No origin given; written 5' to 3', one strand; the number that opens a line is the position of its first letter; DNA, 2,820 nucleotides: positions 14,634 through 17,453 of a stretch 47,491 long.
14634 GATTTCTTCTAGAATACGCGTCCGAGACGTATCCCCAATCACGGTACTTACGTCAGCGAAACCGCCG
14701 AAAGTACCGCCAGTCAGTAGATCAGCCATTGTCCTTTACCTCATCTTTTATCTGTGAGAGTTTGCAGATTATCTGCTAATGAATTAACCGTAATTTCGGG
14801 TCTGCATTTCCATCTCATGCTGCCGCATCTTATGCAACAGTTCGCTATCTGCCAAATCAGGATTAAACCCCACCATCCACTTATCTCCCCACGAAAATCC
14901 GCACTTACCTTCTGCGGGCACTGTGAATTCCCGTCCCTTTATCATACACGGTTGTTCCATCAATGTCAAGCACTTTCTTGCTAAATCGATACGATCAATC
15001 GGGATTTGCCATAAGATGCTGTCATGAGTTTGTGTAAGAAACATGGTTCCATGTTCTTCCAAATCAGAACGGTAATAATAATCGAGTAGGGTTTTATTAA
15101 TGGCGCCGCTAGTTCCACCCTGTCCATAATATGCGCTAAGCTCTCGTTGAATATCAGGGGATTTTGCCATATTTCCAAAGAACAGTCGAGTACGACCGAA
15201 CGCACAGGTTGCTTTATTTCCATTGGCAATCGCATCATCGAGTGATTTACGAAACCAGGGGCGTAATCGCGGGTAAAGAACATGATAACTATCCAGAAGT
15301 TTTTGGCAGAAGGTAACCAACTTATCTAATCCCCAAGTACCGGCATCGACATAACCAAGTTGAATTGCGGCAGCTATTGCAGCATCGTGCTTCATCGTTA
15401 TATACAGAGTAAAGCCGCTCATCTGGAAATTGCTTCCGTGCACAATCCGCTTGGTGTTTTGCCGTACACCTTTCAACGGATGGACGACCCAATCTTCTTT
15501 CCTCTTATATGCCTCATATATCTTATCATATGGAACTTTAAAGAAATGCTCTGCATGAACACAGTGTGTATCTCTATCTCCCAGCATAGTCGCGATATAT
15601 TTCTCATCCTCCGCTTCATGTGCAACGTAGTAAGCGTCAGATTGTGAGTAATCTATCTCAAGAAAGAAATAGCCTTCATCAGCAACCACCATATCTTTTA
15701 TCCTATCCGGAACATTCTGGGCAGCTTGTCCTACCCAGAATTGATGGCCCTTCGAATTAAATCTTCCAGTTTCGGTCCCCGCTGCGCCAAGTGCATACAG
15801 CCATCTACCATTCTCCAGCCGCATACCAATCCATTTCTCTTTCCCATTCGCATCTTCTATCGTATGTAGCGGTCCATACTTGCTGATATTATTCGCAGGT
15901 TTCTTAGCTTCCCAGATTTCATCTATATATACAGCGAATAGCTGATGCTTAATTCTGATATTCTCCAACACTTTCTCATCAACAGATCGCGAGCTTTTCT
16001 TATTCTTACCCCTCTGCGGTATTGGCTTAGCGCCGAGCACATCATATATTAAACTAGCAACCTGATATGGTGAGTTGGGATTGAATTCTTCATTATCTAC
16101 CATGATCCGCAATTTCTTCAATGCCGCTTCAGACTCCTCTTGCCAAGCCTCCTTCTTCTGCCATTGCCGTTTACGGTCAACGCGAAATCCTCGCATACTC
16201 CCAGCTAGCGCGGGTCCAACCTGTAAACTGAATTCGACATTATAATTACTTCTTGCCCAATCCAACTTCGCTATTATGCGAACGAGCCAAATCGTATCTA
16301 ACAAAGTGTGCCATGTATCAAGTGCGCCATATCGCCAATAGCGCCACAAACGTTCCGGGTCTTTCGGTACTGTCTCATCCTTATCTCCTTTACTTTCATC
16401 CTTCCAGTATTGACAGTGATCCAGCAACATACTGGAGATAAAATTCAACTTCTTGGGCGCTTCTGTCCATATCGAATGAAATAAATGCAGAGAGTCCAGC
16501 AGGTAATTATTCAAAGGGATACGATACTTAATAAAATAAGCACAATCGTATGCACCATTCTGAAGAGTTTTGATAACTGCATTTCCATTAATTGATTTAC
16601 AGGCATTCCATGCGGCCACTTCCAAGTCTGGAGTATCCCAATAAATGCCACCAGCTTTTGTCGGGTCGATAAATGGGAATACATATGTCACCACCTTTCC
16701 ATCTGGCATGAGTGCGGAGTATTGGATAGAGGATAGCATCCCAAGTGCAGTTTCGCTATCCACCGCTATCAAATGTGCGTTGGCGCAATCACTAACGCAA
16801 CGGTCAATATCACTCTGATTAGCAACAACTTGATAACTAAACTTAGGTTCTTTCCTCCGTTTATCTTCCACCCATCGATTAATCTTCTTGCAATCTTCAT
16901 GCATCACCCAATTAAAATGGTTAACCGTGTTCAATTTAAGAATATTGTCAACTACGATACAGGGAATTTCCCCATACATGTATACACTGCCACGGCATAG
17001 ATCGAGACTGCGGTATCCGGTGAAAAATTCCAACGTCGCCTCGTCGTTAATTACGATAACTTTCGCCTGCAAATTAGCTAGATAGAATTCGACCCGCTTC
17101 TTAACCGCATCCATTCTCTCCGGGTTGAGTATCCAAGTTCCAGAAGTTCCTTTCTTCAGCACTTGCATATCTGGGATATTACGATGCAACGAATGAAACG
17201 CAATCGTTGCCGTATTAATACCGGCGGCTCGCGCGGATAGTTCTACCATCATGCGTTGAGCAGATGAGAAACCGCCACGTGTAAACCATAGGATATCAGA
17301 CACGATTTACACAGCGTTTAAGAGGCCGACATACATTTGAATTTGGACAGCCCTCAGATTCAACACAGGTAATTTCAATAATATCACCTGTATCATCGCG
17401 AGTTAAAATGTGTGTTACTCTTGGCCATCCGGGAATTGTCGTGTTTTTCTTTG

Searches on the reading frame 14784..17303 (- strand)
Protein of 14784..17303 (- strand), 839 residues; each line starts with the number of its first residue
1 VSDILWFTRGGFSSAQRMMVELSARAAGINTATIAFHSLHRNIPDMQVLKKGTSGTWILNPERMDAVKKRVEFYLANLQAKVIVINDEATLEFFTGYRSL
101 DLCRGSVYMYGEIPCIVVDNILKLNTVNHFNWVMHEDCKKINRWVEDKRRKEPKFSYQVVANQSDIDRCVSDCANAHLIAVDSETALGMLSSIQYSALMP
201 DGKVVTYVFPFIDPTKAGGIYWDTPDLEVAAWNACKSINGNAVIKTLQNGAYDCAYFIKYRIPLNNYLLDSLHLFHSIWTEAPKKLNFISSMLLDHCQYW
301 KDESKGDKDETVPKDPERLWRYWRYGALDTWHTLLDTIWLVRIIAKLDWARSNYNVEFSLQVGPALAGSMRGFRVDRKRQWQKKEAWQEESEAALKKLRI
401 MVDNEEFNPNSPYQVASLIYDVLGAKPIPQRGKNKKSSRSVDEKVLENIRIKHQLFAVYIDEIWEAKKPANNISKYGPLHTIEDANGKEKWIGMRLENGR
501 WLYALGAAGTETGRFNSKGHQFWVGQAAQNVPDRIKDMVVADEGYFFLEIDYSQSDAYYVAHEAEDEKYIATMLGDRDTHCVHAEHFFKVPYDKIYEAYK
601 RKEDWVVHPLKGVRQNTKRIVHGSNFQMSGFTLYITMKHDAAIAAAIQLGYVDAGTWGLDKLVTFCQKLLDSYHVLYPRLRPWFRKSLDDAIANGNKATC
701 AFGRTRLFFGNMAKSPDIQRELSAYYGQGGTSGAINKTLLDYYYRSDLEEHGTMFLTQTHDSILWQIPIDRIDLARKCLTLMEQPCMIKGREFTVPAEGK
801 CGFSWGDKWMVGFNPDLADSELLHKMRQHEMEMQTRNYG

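Call 13: search_protein_families(library=pfam, proteins=[window:14784-17303:-], max_evalue=0.001)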
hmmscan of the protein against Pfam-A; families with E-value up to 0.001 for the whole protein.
window:14784-17303:- (839 aa): 1 family
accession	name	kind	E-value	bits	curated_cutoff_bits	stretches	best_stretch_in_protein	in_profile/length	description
PF00476.26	DNA_pol_A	-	4.2e-24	85.6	34.3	1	384-809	8-379/381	DNA polymerase family A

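Call 14: search_protein_families(library=phrogs, proteins=[window:14784-17303:-], max_evalue=0.00001)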
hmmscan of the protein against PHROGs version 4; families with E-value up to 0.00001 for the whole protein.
window:14784-17303:- (839 aa): 2 families
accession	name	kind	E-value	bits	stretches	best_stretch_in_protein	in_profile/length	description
phrog_17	-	DNA, RNA and nucleotide metabolism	1.5e-52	179.9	1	70-821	557-1243/1445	DNA polymerase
phrog_2573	-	DNA, RNA and nucleotide metabolism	2.2e-11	44.5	1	534-783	4-246/336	DNA polymerase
